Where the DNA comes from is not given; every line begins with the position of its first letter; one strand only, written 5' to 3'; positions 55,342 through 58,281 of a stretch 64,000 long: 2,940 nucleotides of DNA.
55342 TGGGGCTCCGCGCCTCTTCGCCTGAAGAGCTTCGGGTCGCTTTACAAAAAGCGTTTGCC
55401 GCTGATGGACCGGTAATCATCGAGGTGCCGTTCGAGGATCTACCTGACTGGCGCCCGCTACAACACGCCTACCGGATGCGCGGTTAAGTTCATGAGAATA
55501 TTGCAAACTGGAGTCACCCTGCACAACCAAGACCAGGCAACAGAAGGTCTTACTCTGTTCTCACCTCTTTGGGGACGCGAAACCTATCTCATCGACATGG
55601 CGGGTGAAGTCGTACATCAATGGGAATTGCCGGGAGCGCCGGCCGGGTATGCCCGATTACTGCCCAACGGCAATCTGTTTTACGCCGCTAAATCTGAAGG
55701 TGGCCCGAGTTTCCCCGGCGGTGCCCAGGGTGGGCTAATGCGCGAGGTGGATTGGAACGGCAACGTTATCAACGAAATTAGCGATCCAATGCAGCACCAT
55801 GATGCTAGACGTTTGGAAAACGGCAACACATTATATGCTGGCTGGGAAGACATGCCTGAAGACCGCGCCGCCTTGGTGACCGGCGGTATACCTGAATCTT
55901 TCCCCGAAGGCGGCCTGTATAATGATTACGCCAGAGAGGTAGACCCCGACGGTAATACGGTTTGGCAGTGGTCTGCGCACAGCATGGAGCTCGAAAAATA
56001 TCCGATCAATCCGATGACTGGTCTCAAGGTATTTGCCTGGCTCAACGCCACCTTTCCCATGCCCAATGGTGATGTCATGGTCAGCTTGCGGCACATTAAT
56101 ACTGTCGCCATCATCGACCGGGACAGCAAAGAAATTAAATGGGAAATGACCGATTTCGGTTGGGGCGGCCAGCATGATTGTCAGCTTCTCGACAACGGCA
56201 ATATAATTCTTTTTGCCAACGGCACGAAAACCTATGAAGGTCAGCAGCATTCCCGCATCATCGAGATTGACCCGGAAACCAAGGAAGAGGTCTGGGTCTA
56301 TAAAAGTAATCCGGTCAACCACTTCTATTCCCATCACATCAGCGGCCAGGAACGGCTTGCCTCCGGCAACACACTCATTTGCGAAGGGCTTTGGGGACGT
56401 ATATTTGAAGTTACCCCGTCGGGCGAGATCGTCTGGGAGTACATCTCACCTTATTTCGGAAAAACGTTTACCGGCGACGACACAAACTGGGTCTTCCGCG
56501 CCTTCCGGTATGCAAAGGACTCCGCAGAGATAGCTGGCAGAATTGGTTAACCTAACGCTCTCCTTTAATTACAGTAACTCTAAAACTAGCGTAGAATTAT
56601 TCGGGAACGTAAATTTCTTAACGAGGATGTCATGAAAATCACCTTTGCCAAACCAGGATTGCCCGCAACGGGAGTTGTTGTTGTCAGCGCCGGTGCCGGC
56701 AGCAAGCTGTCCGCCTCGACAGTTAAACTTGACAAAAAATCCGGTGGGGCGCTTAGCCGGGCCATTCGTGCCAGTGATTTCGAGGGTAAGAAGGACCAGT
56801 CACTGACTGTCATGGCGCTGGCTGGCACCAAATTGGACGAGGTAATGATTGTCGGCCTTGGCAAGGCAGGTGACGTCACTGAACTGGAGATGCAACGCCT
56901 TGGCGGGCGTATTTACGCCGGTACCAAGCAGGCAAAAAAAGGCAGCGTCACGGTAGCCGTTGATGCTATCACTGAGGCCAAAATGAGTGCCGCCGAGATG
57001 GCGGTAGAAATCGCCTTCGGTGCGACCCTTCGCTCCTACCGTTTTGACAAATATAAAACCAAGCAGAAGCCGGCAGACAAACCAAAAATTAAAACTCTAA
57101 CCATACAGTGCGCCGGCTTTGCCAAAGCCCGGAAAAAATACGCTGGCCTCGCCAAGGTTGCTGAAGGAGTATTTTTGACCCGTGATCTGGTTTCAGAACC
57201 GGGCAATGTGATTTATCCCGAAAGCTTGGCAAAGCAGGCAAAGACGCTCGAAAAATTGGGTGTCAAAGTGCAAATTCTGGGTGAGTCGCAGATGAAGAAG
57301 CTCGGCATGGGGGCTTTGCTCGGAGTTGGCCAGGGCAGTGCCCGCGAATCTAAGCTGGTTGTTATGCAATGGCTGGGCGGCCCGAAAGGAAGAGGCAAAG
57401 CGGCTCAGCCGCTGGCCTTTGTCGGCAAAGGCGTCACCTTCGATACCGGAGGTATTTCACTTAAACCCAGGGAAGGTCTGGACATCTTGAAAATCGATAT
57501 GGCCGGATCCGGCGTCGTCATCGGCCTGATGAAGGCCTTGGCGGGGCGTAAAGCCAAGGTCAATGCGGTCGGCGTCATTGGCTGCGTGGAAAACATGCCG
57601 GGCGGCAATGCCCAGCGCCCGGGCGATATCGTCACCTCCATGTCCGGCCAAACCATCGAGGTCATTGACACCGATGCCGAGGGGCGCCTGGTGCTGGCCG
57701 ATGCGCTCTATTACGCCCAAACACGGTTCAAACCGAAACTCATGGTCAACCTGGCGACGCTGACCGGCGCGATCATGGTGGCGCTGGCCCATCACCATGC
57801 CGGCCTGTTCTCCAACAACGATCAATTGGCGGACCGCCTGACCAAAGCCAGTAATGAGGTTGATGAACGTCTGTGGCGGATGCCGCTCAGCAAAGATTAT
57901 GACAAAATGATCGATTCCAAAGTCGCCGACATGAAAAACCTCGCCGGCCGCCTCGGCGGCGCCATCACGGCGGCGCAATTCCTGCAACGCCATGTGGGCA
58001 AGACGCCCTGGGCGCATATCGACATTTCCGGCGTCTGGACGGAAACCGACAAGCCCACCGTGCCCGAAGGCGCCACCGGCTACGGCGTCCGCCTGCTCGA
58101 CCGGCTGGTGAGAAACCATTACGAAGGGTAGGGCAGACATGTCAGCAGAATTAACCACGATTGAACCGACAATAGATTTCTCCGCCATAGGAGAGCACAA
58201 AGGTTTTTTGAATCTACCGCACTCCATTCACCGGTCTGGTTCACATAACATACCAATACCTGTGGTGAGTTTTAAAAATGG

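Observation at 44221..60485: Four-box LysR regulon joining two leaderless sulfotransferases, a peptidase, a deacylase, an aminotransferase, a TPP enzyme and two importers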

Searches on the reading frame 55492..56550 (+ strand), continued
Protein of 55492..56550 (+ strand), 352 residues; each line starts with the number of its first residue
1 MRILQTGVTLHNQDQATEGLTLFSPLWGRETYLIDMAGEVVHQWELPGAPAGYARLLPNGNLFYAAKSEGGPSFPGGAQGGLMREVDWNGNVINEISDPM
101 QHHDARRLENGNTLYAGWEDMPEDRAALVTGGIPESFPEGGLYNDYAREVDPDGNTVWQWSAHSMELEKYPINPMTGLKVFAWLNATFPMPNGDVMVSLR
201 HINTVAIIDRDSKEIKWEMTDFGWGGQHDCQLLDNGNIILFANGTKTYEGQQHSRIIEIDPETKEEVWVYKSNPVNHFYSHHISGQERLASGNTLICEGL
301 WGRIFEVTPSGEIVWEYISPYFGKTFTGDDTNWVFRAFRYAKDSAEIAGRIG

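Call 50: find_related_loci(query=A2, collection=genome_contigs, flank=10000)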
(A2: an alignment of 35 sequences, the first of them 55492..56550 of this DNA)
Query A2 (352 aa) in genome_contigs; peptide patterns used: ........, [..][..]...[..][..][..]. (x = any residue, [..] = any of these).
598 stretches matched a pattern (row limit reached: there are more); 595 encode a relative of the query (tblastn E <= 1e-3); the best 80 are kept; 80 distinct loci.
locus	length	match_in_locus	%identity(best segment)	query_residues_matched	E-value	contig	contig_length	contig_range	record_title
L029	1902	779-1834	87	1-352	0e+0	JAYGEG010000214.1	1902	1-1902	MAG: Rhodospirillales bacterium isolate OC3_3000m_MAG_266 OC3_3000m_contig_169841, whole genome shotgun sequence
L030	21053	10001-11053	64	1-351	2e-154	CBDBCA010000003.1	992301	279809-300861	MAG: Alphaproteobacteria bacterium isolate 48c0c1bc-ee5b-4fda-b559-4fcb29a961b4 genome assembly, contig: contig_3, whole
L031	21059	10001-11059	63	1-351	2e-152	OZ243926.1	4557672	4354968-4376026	MAG: Rhodospirillales bacterium isolate f3036996-ea91-419f-bf8b-46094c79dfb2 genome assembly, chromosome: 1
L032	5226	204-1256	62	1-351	1e-150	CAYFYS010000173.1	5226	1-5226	MAG TPA_asm: uncultured Rhodospirillaceae bacterium isolate ERP110561_co1_78 genome assembly, contig: NODE_10225_length_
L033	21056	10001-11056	60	1-351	2e-145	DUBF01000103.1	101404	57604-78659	MAG TPA_asm: Rhodospirillales bacterium isolate UWMA-0295 NODE_323_length_101404_cov_0.131109, whole genome shotgun sequ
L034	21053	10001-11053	61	1-351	3e-144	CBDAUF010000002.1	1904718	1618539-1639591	MAG: Alphaproteobacteria bacterium isolate da7f95fe-6377-4274-8bb6-9737539f4857 genome assembly, contig: contig_2, whole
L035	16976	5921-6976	53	1-352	3e-120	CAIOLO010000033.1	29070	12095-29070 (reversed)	MAG: uncultured beta proteobacterium isolate LJ_bin-1959 genome assembly, contig: bin-1959:033/172, whole genome shotgun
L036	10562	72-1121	52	1-351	5e-118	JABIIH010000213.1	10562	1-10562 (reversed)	MAG: Rhodospirillaceae bacterium isolate SI053_bin87 k141_487304, whole genome shotgun sequence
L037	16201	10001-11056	54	5-352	2e-115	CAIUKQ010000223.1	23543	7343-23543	MAG: uncultured beta proteobacterium isolate Kiruna2_bin-4101 genome assembly, contig: bin-4101:223/514, whole genome sh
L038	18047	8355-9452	51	1-351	5e-114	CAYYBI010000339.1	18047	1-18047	MAG TPA_asm: uncultured Rhodospirillaceae bacterium isolate binchicken_co231_167 genome assembly, contig: k141_692521, w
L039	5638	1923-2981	51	1-351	7e-114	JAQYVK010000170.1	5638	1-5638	MAG: Desulfatiglandales bacterium isolate SG_15_bin78 SG_15_bin.78.orig_15_c_000000181308, whole genome shotgun sequence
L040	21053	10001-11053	52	1-351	2e-113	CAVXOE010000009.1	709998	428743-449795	MAG: uncultured Alphaproteobacteria bacterium isolate MFD02134.bin.1.66 genome assembly, contig: contig_16787, whole gen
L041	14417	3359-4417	49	1-352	8e-113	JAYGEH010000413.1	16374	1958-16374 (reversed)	MAG: Rhodospirillales bacterium isolate OC6_3000m_MAG_133 OC6_3000m_contig_4823143, whole genome shotgun sequence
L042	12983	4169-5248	51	1-351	6e-112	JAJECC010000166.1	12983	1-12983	MAG: Rhodospirillales bacterium isolate jk18x9bins.84 k141_505668, whole genome shotgun sequence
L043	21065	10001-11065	52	1-351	4e-111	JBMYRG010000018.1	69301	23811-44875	MAG: Alphaproteobacteria bacterium isolate ME_XS_2303_bin_60 ME_XS_2303_bin_60_17, whole genome shotgun sequence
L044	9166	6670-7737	52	1-352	2e-111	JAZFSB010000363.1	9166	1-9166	MAG: Alphaproteobacteria bacterium isolate BS1bin.27 BS1bin.27_363, whole genome shotgun sequence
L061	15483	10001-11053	53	1-352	1e-120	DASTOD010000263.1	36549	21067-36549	MAG TPA_asm: Candidatus Binatia bacterium isolate SMAG_U2161 k141_2169024, whole genome shotgun sequence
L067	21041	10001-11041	48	3-350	4e-101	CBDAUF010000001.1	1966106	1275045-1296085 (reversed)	MAG: Alphaproteobacteria bacterium isolate da7f95fe-6377-4274-8bb6-9737539f4857 genome assembly, contig: contig_1, whole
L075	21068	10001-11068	47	2-352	3e-97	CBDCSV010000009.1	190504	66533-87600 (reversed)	MAG: Rhodospirillales bacterium isolate 4a57bf92-28fb-45f7-8c73-8ba1c5cb0e23 genome assembly, contig: contig_9, whole ge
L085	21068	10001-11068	44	1-343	2e-86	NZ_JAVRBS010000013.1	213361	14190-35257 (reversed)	MAG: Nostoc sp. ChiVER01 contig_13, whole genome shotgun sequence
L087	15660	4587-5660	43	1-345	1e-85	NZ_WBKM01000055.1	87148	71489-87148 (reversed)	Nostoc sp. WHI contig-9000004, whole genome shotgun sequence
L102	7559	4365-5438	42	1-343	2e-81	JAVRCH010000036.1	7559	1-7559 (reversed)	MAG: Nostoc sp. DedQUE12a contig_36, whole genome shotgun sequence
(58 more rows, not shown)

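Call 70: search_protein_families(library=pfam, proteins=[L085:1423-2094:-, L067:9911-10966:-, L102:3153-4190:+, L006:6973-8124:-, L004:3565-4530:-, L061:6040-7236:+, L044:7805-8584:+, L075:11279-12310:+, L102:1831-3090:+, L087:1896-2915:-], max_evalue=0.00001)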
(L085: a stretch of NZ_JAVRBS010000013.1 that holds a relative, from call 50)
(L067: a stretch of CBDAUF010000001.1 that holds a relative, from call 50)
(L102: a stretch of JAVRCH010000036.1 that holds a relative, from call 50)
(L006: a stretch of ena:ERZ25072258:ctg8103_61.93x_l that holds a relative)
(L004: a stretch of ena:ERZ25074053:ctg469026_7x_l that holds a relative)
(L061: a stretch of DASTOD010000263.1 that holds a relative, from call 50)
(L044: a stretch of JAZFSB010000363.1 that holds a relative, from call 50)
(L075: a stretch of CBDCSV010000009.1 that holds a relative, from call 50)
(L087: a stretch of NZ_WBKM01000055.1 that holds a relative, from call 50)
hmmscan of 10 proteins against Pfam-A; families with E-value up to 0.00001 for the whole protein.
L085:1423-2094:- (223 aa): 6 families
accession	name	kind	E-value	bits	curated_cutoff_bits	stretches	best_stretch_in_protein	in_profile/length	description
PF13417.12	GST_N_3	-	1.7e-15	57.5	22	1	6-80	1-75/75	Glutathione S-transferase, N-terminal domain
PF13409.12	GST_N_2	-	1.7e-14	54.6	25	1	11-74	1-69/70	Glutathione S-transferase, N-terminal domain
PF02798.26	GST_N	-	8.1e-12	45.7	20.9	1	5-74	4-76/76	Glutathione S-transferase, N-terminal domain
PF13410.11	GST_C_2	-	3.4e-09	37.1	24.9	1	119-184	4-66/69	Glutathione S-transferase, C-terminal domain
PF00043.30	GST_C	-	1.9e-07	31.7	20.7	1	103-190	13-91/93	Glutathione S-transferase, C-terminal domain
PF22441.2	CLIC-like_N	-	6.5e-06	26.7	23.5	0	13-77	20-84/86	CLIC-like N-terminal domain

L067:9911-10966:- (351 aa): 0 families

L102:3153-4190:+ (345 aa): 1 family
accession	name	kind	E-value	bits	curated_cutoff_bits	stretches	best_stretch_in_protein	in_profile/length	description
PF00248.27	Aldo_ket_red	-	1e-65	222.2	24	1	15-336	1-289/291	Aldo/keto reductase family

L006:6973-8124:- (383 aa): 3 families
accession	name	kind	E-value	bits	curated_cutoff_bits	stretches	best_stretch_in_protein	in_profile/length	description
PF00107.32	ADH_zinc_N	-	1.8e-22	80.1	31.8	1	207-323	2-116/129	Zinc-binding dehydrogenase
PF08240.17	ADH_N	-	6.8e-20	71.7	23.5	1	82-165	2-104/104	Alcohol dehydrogenase GroES-like domain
PF13602.12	ADH_zinc_N_2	-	3.5e-18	67.3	27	1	239-379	2-134/134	Zinc-binding dehydrogenase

L004:3565-4530:- (321 aa): 1 family
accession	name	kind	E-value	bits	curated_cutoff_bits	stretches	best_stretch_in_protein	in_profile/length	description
PF04909.20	Amidohydro_2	-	4.3e-43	148.6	26.4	1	39-320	21-288/289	Amidohydrolase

L061:6040-7236:+ (398 aa): 1 family
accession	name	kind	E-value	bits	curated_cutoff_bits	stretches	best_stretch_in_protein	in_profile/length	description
PF03401.19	TctC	-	5.1e-15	56.2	27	1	103-357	3-237/274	Tripartite tricarboxylate transporter family receptor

L044:7805-8584:+ (259 aa): 3 families
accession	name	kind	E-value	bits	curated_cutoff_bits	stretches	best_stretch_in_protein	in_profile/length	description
PF00106.31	adh_short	-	6.7e-37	127.3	26.6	1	9-189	2-185/195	short chain dehydrogenase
PF13561.12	adh_short_C2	-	3.4e-36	125.4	27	1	14-254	1-236/236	Enoyl-(Acyl carrier protein) reductase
PF08659.16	KR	-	1.4e-08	35.3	22.6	1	9-154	2-153/180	KR domain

L075:11279-12310:+ (343 aa): 3 families
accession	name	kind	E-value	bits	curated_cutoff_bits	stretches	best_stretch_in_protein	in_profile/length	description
PF00005.33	ABC_tran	-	4.2e-30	105.6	25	1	37-196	2-137/137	ABC transporter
PF08352.17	oligo_HPY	-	4.6e-19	69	27.1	1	247-312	1-65/65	Oligopeptide/dipeptide transporter, C-terminal region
PF13304.12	AAA_21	-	2.3e-06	28.3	27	0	167-231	237-303/304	AAA domain, putative AbiEii toxin, Type IV TA system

L102:1831-3090:+ (419 aa): 2 families
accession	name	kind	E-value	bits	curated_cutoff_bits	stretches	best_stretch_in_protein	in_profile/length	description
PF05977.19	MFS_3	-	5.5e-58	197.1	27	1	7-398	4-392/524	Transmembrane secretion effector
PF07690.21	MFS_1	-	2.7e-32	112.5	33.4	2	19-255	2-232/347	Major Facilitator Superfamily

L087:1896-2915:- (339 aa): 2 families
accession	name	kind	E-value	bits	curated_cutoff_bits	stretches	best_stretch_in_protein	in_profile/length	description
PF14226.12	DIOX_N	-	1.9e-27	96.7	27.3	1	14-135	1-114/117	non-haem dioxygenase in morphine synthesis N-terminal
PF03171.26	2OG-FeII_Oxy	-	1.9e-25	89.5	23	1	190-283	7-101/101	2OG-Fe(II) oxygenase superfamily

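Call 74: find_encoding_contigs(protein=L001:174-1139:-, flank=9000, max_places=2)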
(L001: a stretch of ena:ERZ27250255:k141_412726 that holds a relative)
Protein L001:174-1139:- (321 aa): 24 contigs read that carry it; 2 places shown.
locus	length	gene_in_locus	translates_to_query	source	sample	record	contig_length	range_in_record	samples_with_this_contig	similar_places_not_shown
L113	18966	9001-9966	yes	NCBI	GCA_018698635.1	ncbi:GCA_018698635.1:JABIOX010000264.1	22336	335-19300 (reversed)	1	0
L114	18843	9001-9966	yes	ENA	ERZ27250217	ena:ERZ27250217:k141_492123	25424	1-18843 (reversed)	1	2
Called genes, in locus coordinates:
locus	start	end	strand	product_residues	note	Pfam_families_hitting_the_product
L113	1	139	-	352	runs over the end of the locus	PF05935:Arylsulfotrans, PF14269:Arylsulfotran_2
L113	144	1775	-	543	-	PF02776:TPP_enzyme_N, PF00205:TPP_enzyme_M, PF02775:TPP_enzyme_C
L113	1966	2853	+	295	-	PF00126:HTH_1, PF03466:LysR_substrate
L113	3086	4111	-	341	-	PF24827:AstE_AspA_cat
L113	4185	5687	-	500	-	PF02789:Peptidase_M17_N, PF00883:Peptidase_M17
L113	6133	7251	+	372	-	PF00155:Aminotran_1_2, PF04864:Alliinase_C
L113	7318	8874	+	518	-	PF00496:SBP_bac_5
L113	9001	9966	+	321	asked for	PF19300:BPD_transp_1_N, PF00528:BPD_transp_1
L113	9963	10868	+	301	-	PF00528:BPD_transp_1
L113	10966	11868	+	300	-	PF01522:Polysacc_deac_1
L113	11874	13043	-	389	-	PF01979:Amidohydro_1, PF07969:Amidohydro_3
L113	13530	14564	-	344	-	PF01548:DEDD_Tnp_IS110, PF02371:Transposase_20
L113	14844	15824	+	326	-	PF00296:Bac_luciferase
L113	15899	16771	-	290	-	PF00892:EamA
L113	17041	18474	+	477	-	PF01425:Amidase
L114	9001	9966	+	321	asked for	PF19300:BPD_transp_1_N, PF00528:BPD_transp_1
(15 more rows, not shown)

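Call 75: search_protein_families(library=pfam, proteins=[L038:1475-2737:-, L038:3260-4114:+, L038:4219-5814:-, L038:5981-6598:+, L038:10397-11161:+, L038:11590-12282:+, L038:12554-14683:+, L038:14800-17079:+, L038:45-1490:+, L113:10966-11868:+], max_evalue=0.00001)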
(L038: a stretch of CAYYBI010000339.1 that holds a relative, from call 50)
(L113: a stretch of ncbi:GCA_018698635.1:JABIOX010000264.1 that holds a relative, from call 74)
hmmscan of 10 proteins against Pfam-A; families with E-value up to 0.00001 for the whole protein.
L038:1475-2737:- (420 aa): 0 families

L038:3260-4114:+ (284 aa): 0 families

L038:4219-5814:- (531 aa): 3 families
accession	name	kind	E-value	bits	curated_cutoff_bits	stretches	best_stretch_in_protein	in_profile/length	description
PF00732.25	GMC_oxred_N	-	4.1e-54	184.1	23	1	4-294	2-218/218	GMC oxidoreductase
PF05199.19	GMC_oxred_C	-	8.7e-41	140.2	24.6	1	385-518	1-139/139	GMC oxidoreductase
PF00890.30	FAD_binding_2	-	2e-09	37.6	20.4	0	4-36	1-33/414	FAD binding domain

L038:5981-6598:+ (205 aa): 1 family
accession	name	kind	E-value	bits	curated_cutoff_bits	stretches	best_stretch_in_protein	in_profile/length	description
PF07978.19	NIPSNAP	-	3.7e-48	162.4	22.3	2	3-97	1-102/102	NIPSNAP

L038:10397-11161:+ (254 aa): 0 families

L038:11590-12282:+ (230 aa): 1 family
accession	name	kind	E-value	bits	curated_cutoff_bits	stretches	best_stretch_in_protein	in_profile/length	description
PF14347.11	DUF4399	-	4.4e-36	123.6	28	1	140-230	1-91/91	Domain of unknown function (DUF4399)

L038:12554-14683:+ (709 aa): 3 families
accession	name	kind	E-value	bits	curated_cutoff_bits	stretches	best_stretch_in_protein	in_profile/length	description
PF03781.23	FGE-sulfatase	-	9.7e-58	196.2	23.3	1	480-706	1-255/255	Sulfatase-modifying factor enzyme 1-like domain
PF00656.27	Peptidase_C14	-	2.1e-13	50.9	21.4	1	62-258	2-225/233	Caspase domain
PF08239.17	SH3_3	-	2.2e-06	28.2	27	1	401-453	2-53/54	Bacterial SH3 domain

L038:14800-17079:+ (759 aa): 1 family
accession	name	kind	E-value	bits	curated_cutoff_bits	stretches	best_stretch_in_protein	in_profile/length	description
PF00656.27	Peptidase_C14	-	2e-37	129.5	21.4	1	46-264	1-233/233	Caspase domain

L038:45-1490:+ (481 aa): 2 families
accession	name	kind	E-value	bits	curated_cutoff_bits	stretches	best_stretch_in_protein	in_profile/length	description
PF02910.25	Succ_DH_flav_C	-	6.9e-09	36.2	20.8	1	361-476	3-116/130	Fumarate reductase flavoprotein C-term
PF00890.30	FAD_binding_2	-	2.7e-08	33.9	20.4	1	11-111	148-249/414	FAD binding domain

L113:10966-11868:+ (300 aa): 1 family
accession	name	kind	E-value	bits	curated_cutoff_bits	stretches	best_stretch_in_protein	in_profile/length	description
PF01522.26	Polysacc_deac_1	-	9.4e-17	61.6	23.1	1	76-179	18-121/124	Polysaccharide deacetylase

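Call 81: search_protein_families(library=ncbifam, proteins=[L001:2889-4007:-, L113:10966-11868:+, L113:11874-13043:-], max_evalue=1e-8)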
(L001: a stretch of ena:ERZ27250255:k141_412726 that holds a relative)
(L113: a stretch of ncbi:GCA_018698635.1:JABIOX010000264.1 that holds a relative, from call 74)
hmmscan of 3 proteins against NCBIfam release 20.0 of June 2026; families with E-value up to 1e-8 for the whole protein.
L001:2889-4007:- (372 aa): 53 families (the best 25 are shown)
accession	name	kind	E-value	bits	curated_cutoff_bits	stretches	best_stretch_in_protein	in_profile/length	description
NF003496.0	PRK05166.1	equivalog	1.2e-78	264.5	540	1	37-371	35-370/373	histidinol-phosphate transaminase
TIGR01141.1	hisC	equivalog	1.1e-73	248.1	276.55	1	35-369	19-348/349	histidinol-phosphate transaminase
NF002878.0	PRK03321.1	subfamily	3.9e-63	213.3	374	1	37-369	21-347/352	histidinol-phosphate transaminase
NF006014.0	PRK08153.1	equivalog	4e-51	174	510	1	42-370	37-363/370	pyridoxal phosphate-dependent aminotransferase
NF006580.0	PRK09105.1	subfamily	8e-47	159.9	444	1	39-360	47-360/375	pyridoxal phosphate-dependent aminotransferase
TIGR01140.1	L_thr_O3P_dcar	equivalog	1.4e-46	159.2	290.55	1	41-365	22-328/331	threonine-phosphate decarboxylase CobD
NF002877.0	PRK03317.1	equivalog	4.2e-41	141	409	1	43-370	36-366/374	histidinol-phosphate transaminase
NF002726.0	PRK02610.1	equivalog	4.3e-39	134.5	391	1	61-371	55-369/374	histidinol-phosphate transaminase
NF051461.1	pyoverd_PtaA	equivalog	6.4e-37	127.1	500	1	37-359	33-348/359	pyoverdine biosynthesis transaminase PtaA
NF041364.1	GntC_guanitoxin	equivalog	6.6e-31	107.5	415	1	58-359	22-344/356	guanitoxin biosynthesis PLP-dependent (S)-gamma-hydroxy-L-arginine cyclodehydratase GntC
NF004621.0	PRK05957.1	equivalog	1.1e-22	80.3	498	1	41-304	30-306/389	pyridoxal phosphate-dependent aminotransferase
NF004870.0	PRK06225.1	equivalog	1.3e-22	80.1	351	1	36-291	26-284/380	pyridoxal phosphate-dependent aminotransferase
NF041091.1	asp_aminotase_Arch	equivalog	1.7e-22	79.8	550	1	69-306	59-304/376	aspartate aminotransferase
NF004770.0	PRK06108.1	subfamily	2.6e-21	75.9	422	1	93-304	100-317/396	pyridoxal phosphate-dependent aminotransferase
NF005744.0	PRK07568.1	subfamily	1.9e-20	73.1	389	1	88-305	86-309/398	pyridoxal phosphate-dependent aminotransferase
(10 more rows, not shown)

L113:10966-11868:+ (300 aa): 3 families
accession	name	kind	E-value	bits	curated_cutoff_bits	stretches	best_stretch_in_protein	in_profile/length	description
TIGR03212.1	uraD_N-term-dom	equivalog_domain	1.9e-26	92.8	424.6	1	72-297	72-292/297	allantoinase PuuE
TIGR03006.1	pepcterm_polyde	equivalog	1.5e-16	60.4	276.2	1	79-192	36-153/272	XrtA system polysaccharide deacetylase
TIGR02764.1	spore_ybaN_pdaB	equivalog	3.7e-13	49.7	237.4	1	81-179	23-121/191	polysaccharide deacetylase family sporulation protein PdaB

L113:11874-13043:- (389 aa): 31 families (the best 25 are shown)
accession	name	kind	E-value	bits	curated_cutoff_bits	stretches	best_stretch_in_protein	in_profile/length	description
TIGR01975.1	isoAsp_dipep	equivalog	1.9e-120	402.6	331.25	1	3-385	3-387/389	beta-aspartyl-peptidase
TIGR03178.1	allantoinase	equivalog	2.8e-17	62.7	357.85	1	281-363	304-388/441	allantoinase AllB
NF006689.0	PRK09237.1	equivalog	8.1e-17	60.8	371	1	5-93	8-90/383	amidohydrolase/deacetylase family metallohydrolase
NF002668.0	PRK02382.1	equivalog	9.4e-17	60.8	452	1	309-361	321-373/436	dihydroorotase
TIGR00857.1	pyrC_multi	subfamily_domain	1.7e-15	56.9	279.05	0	304-361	313-370/412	dihydroorotase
NF004839.0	PRK06189.1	equivalog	6.7e-15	54.7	631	0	281-362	309-393/451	allantoinase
NF006559.0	PRK09060.1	equivalog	6.5e-14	51.1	482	0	3-69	8-71/444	dihydroorotase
NF011989.0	PRK15446.2-5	equivalog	1.9e-13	49.9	565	0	306-359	306-359/385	alpha-D-ribose 1-methylphosphonate 5-triphosphate diphosphatase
NF005791.0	PRK07627.1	equivalog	6e-13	48.5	442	0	307-364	330-386/425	dihydroorotase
TIGR02033.1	D-hydantoinase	equivalog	9e-13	48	393.25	0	5-64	4-61/454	dihydropyrimidinase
TIGR02318.1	phosphono_phnM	equivalog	1e-12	47.7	390.55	0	310-373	307-374/376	phosphonate metabolism protein PhnM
NF009941.0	PRK13404.1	subfamily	2.5e-12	46.2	647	0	298-362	338-406/478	dihydropyrimidinase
NF006837.0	PRK09357.1-2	equivalog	4.7e-12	45.2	575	0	1-69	2-69/428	dihydroorotase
NF006844.0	PRK09357.2-5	equivalog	5.8e-12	45.3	701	0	3-67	5-68/422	dihydroorotase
NF011984.0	PRK15446.1-5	equivalog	9.8e-12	44.4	260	0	305-359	306-360/379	alpha-D-ribose 1-methylphosphonate 5-triphosphate diphosphatase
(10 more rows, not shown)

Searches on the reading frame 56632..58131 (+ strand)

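Call 4: search_protein_families(library=pfam, proteins=[window:56632-58131:+])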
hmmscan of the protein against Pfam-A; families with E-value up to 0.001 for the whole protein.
window:56632-58131:+ (499 aa): 2 families
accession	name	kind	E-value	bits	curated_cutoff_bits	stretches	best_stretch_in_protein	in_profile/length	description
PF00883.26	Peptidase_M17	-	6.2e-120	400.6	25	1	182-489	2-309/310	Cytosol aminopeptidase family, catalytic domain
PF02789.23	Peptidase_M17_N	-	7.7e-26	91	23.4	1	17-145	1-129/129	Cytosol aminopeptidase family, N-terminal domain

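Call 9: search_protein_families(library=ncbifam, proteins=[window:56632-58131:+], max_evalue=0.00001)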
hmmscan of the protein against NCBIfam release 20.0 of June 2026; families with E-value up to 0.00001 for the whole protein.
window:56632-58131:+ (499 aa): 13 families
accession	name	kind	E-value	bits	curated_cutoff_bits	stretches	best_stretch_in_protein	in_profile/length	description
NF002077.0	PRK00913.2-4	equivalog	1.1e-209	697.7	471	1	1-498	5-500/501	leucyl aminopeptidase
NF002075.0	PRK00913.2-2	equivalog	2.2e-187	623.9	468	1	13-498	20-501/502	leucyl aminopeptidase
NF002083.0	PRK00913.3-5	equivalog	1e-141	473.2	468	1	34-496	30-490/492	leucyl aminopeptidase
NF002074.0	PRK00913.1-4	equivalog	1.2e-141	473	415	1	13-494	15-491/496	leucyl aminopeptidase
NF002073.0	PRK00913.1-2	equivalog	8.2e-128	427.4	432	1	15-495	24-500/505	leucyl aminopeptidase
NF002076.0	PRK00913.2-3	equivalog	1.6e-118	396.9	491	1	22-494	25-491/494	leucyl aminopeptidase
NF002072.0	PRK00913.1-1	equivalog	1.1e-113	380.5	826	1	15-495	17-494/502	leucyl aminopeptidase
NF002082.0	PRK00913.3-4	equivalog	1.5e-110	370.4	552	1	46-495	44-502/504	leucyl aminopeptidase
NF002078.0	PRK00913.2-5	equivalog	1.6e-94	317.3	622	1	48-489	49-490/500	leucyl aminopeptidase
NF002081.0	PRK00913.3-3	equivalog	1.4e-87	294.6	485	1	109-492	91-477/485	leucyl aminopeptidase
NF002080.0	PRK00913.3-2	equivalog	6e-82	275.8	475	1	101-467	61-421/447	leucyl aminopeptidase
NF003450.0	PRK05015.1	equivalog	3.4e-69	233.6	437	1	169-495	96-427/429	aminopeptidase PepB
NF002079.0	PRK00913.3-1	equivalog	7.1e-57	193.2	1013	1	150-492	146-488/496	leucyl aminopeptidase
